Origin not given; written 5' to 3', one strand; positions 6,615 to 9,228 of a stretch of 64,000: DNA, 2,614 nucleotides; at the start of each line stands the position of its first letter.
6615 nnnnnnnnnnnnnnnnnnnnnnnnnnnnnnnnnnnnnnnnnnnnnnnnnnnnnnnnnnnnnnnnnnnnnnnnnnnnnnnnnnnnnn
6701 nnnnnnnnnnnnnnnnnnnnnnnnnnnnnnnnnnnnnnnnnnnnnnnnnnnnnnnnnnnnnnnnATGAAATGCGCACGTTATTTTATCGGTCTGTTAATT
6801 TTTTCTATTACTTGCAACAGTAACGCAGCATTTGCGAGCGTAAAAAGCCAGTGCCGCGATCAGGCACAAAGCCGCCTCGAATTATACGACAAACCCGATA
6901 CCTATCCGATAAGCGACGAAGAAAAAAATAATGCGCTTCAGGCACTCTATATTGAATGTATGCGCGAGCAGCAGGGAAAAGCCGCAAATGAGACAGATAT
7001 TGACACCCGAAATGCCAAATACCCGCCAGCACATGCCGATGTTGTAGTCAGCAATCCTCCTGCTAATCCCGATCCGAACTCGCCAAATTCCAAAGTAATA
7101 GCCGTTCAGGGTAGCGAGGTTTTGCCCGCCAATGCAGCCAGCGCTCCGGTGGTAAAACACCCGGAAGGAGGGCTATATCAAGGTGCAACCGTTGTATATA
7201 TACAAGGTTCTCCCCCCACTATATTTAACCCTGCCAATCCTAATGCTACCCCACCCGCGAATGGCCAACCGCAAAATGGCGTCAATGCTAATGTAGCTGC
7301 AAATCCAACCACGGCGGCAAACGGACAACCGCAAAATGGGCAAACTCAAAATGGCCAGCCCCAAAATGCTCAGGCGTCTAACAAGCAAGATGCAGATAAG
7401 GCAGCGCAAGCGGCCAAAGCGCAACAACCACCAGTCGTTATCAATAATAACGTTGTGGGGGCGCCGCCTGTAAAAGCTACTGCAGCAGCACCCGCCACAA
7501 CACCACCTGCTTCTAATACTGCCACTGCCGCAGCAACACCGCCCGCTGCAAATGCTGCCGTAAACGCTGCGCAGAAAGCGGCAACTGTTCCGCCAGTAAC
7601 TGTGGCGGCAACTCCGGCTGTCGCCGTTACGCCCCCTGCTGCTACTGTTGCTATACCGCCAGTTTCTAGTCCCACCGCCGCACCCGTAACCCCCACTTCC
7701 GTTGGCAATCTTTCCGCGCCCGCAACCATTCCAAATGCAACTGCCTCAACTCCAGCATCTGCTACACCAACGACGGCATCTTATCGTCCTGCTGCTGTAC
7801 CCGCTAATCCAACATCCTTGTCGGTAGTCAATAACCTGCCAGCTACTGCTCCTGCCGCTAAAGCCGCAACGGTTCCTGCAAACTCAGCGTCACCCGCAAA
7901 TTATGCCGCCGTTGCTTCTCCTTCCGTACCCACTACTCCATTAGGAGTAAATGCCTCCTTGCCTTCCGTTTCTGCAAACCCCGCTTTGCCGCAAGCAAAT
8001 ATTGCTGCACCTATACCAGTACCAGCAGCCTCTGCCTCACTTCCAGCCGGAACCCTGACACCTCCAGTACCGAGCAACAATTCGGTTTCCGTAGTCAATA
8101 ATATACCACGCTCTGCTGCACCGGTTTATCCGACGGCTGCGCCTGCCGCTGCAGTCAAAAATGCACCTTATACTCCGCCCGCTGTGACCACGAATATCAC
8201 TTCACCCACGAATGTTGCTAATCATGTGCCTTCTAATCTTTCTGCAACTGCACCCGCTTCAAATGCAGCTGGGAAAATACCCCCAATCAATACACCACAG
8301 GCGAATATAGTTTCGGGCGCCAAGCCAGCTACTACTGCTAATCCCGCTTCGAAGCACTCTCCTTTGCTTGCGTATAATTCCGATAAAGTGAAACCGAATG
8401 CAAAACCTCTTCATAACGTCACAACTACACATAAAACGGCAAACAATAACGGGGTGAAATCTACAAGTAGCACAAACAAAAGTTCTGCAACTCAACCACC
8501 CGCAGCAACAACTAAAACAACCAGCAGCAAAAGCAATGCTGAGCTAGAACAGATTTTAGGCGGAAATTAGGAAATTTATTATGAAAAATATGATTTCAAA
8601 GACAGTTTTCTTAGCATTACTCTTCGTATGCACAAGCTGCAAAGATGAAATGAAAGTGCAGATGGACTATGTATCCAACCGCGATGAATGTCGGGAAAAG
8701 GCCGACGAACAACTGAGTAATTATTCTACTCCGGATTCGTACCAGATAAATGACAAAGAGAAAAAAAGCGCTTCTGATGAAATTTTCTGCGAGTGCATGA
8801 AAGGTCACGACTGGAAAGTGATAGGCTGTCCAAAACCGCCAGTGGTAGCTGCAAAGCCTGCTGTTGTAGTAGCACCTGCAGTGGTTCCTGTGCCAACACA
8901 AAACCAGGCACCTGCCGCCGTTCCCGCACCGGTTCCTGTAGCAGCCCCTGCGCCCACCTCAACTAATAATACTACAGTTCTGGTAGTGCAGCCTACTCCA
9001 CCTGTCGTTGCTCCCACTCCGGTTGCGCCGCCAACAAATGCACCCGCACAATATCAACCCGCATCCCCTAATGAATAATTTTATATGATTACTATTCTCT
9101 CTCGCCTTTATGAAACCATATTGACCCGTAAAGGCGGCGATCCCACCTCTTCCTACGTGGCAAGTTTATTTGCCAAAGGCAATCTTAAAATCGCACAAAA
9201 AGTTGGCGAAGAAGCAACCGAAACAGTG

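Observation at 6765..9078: Tandem secreted paralogs with an unrecognised 2-Cys domain fused to Pro/Ala-rich tails, translationally coupled to fliI-fliJ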

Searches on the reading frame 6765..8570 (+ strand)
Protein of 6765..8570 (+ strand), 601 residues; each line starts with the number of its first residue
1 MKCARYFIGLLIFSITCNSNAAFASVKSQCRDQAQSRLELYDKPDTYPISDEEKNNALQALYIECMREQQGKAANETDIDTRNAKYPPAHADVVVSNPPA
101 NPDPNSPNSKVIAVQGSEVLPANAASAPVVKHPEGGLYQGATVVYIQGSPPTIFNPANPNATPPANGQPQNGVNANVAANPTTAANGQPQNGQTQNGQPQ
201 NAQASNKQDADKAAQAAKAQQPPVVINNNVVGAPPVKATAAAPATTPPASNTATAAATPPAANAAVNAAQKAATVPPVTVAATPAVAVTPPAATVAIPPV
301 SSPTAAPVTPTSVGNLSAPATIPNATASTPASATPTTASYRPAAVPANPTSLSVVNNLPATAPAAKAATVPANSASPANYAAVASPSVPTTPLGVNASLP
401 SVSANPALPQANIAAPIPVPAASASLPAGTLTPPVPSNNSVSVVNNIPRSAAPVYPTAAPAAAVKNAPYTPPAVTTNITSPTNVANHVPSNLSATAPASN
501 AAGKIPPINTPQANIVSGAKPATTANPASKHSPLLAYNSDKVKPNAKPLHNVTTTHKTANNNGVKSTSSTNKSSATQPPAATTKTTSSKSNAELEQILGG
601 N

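Call 3: search_protein_families(library=pfam, proteins=[window:6765-8570:+], max_evalue=1)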
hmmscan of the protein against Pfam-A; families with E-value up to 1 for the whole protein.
window:6765-8570:+ (601 aa): 0 families

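Call 4: search_protein_families(library=ncbifam, proteins=[window:6765-8570:+], max_evalue=1)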
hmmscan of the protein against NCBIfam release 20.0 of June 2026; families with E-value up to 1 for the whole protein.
window:6765-8570:+ (601 aa): 1 family
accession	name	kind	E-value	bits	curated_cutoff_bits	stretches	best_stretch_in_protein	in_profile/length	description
NF010292.0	PRK13732.1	subfamily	0.32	10.8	265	1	183-222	116-155/175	single-stranded DNA-binding protein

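Call 36: list_cluster_members(proteins=[window:6765-8567:+, P0003, P0008, P0013, P0017, P0019, P0032, P0061, P0066, P0011])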
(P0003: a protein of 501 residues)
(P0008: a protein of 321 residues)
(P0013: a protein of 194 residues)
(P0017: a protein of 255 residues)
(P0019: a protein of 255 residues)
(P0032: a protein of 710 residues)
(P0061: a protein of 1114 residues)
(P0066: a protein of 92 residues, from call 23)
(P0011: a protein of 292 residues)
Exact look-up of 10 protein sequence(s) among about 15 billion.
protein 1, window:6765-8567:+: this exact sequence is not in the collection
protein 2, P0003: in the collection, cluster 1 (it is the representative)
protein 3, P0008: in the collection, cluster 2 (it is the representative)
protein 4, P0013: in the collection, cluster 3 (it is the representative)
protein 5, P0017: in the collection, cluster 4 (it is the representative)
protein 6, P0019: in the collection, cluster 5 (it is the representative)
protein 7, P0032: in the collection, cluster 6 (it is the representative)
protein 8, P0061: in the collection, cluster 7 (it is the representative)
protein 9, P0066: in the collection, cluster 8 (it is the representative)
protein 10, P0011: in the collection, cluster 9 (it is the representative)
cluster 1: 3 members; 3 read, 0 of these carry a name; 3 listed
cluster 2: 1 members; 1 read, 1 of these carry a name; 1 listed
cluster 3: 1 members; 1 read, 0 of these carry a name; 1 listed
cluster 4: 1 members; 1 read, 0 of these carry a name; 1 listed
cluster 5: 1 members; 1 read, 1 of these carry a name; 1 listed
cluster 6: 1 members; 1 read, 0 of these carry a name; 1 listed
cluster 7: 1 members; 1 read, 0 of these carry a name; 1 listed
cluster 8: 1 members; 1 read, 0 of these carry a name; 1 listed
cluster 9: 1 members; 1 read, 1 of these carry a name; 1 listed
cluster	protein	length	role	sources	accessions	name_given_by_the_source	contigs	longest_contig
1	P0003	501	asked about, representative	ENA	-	-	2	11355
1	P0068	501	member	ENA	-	-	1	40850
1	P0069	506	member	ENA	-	-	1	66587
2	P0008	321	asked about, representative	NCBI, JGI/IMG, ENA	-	hypothetical protein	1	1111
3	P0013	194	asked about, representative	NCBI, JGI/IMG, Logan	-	-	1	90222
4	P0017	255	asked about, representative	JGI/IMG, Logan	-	-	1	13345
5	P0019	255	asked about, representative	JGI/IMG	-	hypothetical protein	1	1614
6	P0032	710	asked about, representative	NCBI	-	-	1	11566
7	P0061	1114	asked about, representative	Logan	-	-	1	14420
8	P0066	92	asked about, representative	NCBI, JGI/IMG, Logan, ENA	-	-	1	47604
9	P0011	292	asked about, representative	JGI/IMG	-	hypothetical protein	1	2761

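Call 38: find_encoding_contigs(protein=P0069, flank=8000, max_places=3)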
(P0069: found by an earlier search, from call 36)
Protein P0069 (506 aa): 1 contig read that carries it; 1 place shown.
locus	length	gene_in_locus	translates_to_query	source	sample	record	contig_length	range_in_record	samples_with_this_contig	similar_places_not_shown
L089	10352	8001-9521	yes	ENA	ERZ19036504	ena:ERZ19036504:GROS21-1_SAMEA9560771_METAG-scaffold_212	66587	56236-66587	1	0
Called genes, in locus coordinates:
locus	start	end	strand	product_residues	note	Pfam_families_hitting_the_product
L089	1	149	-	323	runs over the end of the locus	PF02195:ParB_N, PF17762:HTH_ParB, PF23552:ParB_C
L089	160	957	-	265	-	PF00142:Fer4_NifH (weak), PF01656:CbiA, PF02374:ArsA_ATPase, PF06564:CBP_BcsQ (weak), PF09140:MipZ, PF10609:ParA, PF13614:AAA_31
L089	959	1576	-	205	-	PF02527:GidB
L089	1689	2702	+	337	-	PF01018:GTP1_OBG, PF01926:MMR_HSR1, PF02421:FeoB_N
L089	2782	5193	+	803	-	PF00912:Transgly, PF17092:PCB_OB, PF00905:Transpeptidase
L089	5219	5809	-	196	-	-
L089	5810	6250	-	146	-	PF07310:PAS_5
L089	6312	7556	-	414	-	PF02875:Mur_ligase_C (faint), PF08245:Mur_ligase_M, PF27239:FOL3_C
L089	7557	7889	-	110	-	PF00462:Glutaredoxin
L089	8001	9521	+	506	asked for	-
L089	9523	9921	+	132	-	-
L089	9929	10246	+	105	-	PF01503:PRA-PH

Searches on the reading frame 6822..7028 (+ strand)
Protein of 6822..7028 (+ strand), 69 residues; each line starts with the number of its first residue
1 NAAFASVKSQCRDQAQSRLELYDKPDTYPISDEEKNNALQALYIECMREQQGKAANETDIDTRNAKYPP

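Call 8: find_homologous_proteins(query=A1, max_evalue=0.01)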
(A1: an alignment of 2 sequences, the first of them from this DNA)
Query A1 (2 sequences): no candidate shares three 5-residue words with the query. No homologue found.

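Call 23: find_homologous_proteins(query=A3, max_evalue=0.001)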
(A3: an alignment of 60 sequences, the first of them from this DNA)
Query A3 (60 sequences) (62 aa, profile of the alignment): 3 proteins with E <= 0.001 among 24 candidates.
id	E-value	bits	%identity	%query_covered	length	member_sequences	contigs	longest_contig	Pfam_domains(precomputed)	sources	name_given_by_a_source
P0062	3.4e-14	70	26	65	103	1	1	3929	-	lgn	-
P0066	2.3e-11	61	-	-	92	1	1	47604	-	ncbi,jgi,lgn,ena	-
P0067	2.1e-10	58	26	65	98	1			-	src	-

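Call 24: search_solved_structures(query=A3, max_evalue=10, show_alignments=2)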
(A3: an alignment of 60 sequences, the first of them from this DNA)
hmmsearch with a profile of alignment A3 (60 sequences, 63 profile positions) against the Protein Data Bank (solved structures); distinct sequences matched with E-value up to 10: 2.
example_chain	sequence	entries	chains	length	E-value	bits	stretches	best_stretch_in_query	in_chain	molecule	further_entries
36mb_A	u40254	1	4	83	1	12.3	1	31-48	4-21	MB07-ds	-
6m1h_B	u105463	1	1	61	1.3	11.9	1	9-51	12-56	Maxadilan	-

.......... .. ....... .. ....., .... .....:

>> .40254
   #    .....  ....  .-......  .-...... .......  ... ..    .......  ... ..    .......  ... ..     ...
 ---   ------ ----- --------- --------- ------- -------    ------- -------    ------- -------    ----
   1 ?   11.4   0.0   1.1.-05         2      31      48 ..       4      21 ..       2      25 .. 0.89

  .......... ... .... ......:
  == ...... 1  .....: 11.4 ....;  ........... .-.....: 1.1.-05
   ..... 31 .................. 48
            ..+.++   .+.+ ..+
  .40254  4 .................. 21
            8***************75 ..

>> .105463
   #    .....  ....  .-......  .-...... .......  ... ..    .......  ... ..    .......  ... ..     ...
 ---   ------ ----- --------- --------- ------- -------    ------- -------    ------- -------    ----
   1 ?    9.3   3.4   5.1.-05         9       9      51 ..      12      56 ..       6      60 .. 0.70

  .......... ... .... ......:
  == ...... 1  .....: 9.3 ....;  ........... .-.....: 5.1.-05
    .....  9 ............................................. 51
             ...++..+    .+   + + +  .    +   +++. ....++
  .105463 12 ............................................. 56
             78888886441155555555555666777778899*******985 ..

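Call 26: find_encoding_contigs(protein=P0066, flank=8000, max_places=4)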
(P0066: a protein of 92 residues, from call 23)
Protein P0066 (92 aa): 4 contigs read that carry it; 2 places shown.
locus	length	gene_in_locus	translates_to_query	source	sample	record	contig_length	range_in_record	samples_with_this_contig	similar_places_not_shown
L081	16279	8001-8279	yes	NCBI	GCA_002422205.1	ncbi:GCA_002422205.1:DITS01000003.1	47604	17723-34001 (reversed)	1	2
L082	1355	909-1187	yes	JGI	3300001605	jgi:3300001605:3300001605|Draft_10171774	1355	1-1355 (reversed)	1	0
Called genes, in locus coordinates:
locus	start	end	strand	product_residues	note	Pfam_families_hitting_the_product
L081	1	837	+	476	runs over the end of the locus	PF01627:Hpt, PF02895:H-kinase_dim, PF02518:HATPase_c (weak)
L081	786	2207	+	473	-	PF01584:CheW, PF00072:Response_reg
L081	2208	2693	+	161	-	PF01584:CheW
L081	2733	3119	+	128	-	PF00072:Response_reg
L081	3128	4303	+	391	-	PF00072:Response_reg, PF01339:CheB_methylest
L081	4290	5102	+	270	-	PF03705:CheR_N, PF01739:CheR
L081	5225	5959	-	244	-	PF00072:Response_reg, PF00486:Trans_reg_C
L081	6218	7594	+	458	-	PF00006:ATP-synt_ab, PF18269:T3SS_ATPase_C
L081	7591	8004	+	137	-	PF02050:FliJ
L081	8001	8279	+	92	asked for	-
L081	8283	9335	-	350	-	PF07963:N_methyl (weak)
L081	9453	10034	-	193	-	PF12766:Pyridox_oxase_2, PF01243:PNPOx_N, PF10590:PNP_phzG_C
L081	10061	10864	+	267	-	PF08241:Methyltransf_11, PF13489:Methyltransf_23 (weak)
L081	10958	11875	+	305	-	PF00805:Pentapeptide, PF13576:Pentapeptide_3 (weak), PF13599:Pentapeptide_4, PF00691:OmpA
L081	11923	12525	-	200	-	PF28279:BRANT (weak), PF00578:AhpC-TSA, PF08534:Redoxin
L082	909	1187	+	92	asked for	-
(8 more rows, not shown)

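Call 29: find_related_loci(query=A4, collection=metagenome_contigs, flank=8000)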
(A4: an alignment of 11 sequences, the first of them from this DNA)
Query A4 (62 aa) in metagenome_contigs; peptide patterns used: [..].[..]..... (x = any residue, [..] = any of these).
43 stretches matched a pattern; 6 encode a relative of the query (tblastn E <= 1e-3); 6 distinct loci.
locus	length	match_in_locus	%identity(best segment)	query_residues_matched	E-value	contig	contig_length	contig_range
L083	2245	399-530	57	5-48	4e-16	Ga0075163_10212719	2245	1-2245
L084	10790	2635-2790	54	4-55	6e-15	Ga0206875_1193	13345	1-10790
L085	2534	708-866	49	3-55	7e-15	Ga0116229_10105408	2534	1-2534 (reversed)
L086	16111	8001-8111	62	11-47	6e-14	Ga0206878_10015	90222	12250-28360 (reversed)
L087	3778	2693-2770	46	6-31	1e-4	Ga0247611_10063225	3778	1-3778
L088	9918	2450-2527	46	6-31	1e-4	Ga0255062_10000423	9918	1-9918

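Call 44: predict_structure(alignment_id=A5)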
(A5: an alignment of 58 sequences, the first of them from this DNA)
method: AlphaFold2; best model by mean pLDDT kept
length: 62 residues; sequences in the alignment: 58
mean_pLDDT: 77.9   pTM: 0.59
mean pLDDT of the five models: 77.9, 77.1, 76.2, 76.2, 76.0
residues with pLDDT >= 90: 13; 70-90: 30; 50-70: 16; < 50: 3
segments of 3 or more residues with pLDDT < 50: none
pLDDT, mean of each block of 10 residues (from residue 1): 75 90 73 89 89 59 45
secondary structure, 60 per line:
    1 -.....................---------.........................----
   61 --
elements in order: H2-22 H32-56

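Call 48: fold_search(model_id=the predicted structure, library=pdb)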
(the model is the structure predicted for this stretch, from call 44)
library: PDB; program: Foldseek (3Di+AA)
matches with E <= 10: 55; with E <= 0.001: 0
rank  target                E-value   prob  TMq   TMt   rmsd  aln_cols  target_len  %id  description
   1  8zo8_QF               1.8e+00  0.18  0.37  0.35   5.7        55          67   22  Respirasome open state 3 in presence of metformin (SC-MetO3) (released 2025-11-19)
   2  8ugd_3H               2.2e+00  0.18  0.39  0.38   4.8        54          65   22  In-situ complex III, state I (released 2024-06-19)
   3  9buh_Ab               2.9e+00  0.13  0.38  0.37   4.9        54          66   22  Cryo-EM structure of respiratory supercomplex I III IV (released 2025-05-21)
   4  9go3_A                3.8e+00  0.18  0.50  0.17   4.7        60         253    8  Sub-open structure of the mechanosensitive channel YbiO (released 2025-02-05)
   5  3cwb_H                3.8e+00  0.12  0.39  0.35   5.8        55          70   18  Chicken Cytochrome BC1 Complex inhibited by an iodinated analogue of the polyketide Crocacin-D (released 2008-08-12)
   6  9mko_A                3.8e+00  0.12  0.38  0.19   3.7        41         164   15  4D4 TCR bound to R-phycoerythrin (released 2025-08-06)
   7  4jlr_C                3.8e+00  0.11  0.41  0.30   5.4        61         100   24  Crystal structure of a designed Respiratory Syncytial Virus Immunogen in complex with Motavizumab (released 2014-02-05)
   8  8zar_C                4.0e+00  0.14  0.45  0.11   7.2        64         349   22  EmrAB-TolC MFS-type tripartite multidrug efflux pump FA (released 2025-04-30)
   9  1l0n_H                4.0e+00  0.10  0.36  0.33   5.6        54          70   22  native structure of bovine mitochondrial cytochrome bc1 complex (released 2003-04-08)
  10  9dxd_A                4.3e+00  0.12  0.42  0.08   7.5        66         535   17  attLmm bound serine integrase and RDF complex in the pre-rotation state (released 2026-01-21)
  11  5nmi_U                4.6e+00  0.10  0.38  0.35   5.4        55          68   20  Cytochrome bc1 bound to the inhibitor MJM170 (released 2017-06-14)
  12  1pp9_H                4.6e+00  0.09  0.36  0.34   5.7        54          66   22  Bovine cytochrome bc1 complex with stigmatellin bound (released 2004-07-20)
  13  7qca_LHH              4.6e+00  0.08  0.33  0.19   8.0        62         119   16  Spraguea lophii ribosome (released 2022-11-30)
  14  8zar_D                5.0e+00  0.12  0.43  0.10   6.8        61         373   21  EmrAB-TolC MFS-type tripartite multidrug efflux pump FA (released 2025-04-30)
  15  9dxf_A                5.0e+00  0.09  0.39  0.07   8.0        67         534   19  attLmm bound serine integrase and RDF complex in the post-rotation state (released 2026-01-21)
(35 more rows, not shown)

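Call 53: search_protein_families(library=pfam, proteins=[P0066, P0067], max_evalue=1)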
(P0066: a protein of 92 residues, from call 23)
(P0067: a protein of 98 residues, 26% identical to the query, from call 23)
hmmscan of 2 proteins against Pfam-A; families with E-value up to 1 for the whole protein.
P0066 (92 aa): 2 families
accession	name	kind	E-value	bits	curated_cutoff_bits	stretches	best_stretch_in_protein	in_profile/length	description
PF20101.4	DUF6491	-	0.066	13.7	27.5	1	4-74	6-54/138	Family of unknown function (DUF6491)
PF15621.11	PROL5-SMR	-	0.088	13.5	25.3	1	2-48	2-48/115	Proline-rich submaxillary gland androgen-regulated family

P0067 (98 aa): 0 families

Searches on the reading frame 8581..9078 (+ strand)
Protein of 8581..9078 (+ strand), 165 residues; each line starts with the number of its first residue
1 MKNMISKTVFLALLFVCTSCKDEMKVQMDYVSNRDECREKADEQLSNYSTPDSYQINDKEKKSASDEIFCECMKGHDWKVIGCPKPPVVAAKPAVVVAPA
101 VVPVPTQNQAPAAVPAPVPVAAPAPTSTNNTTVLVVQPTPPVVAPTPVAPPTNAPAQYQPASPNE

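Call 3: search_protein_families(library=pfam, proteins=[window:8581-9078:+], max_evalue=1)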
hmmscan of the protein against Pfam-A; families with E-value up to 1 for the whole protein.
window:8581-9078:+ (165 aa): 0 families

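Call 4: search_protein_families(library=ncbifam, proteins=[window:8581-9078:+], max_evalue=1)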
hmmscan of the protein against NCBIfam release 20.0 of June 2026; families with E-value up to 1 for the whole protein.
window:8581-9078:+ (165 aa): 0 families

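Call 12: find_encoding_contigs(protein=window:8581-9078:+, flank=3000, max_places=5)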
Protein window:8581-9078:+ (165 aa): no gene with exactly this product is on record in the collection.

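Call 70: predict_structure(alignment_id=A6)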
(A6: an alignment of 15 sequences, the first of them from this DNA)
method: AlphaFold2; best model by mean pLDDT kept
length: 146 residues; sequences in the alignment: 15
mean_pLDDT: 72.2   pTM: 0.43
mean pLDDT of the five models: 72.2, 68.2, 67.9, 67.6, 67.5
residues with pLDDT >= 90: 37; 70-90: 36; 50-70: 59; < 50: 14
segments of 3 or more residues with pLDDT < 50: 93-95
pLDDT, mean of each block of 10 residues (from residue 1): 89 96 88 79 91 93 71 50 49 54 54 65 68 67 68
secondary structure, 60 per line:
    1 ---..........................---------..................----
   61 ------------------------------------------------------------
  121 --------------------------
elements in order: H4-29 H39-56
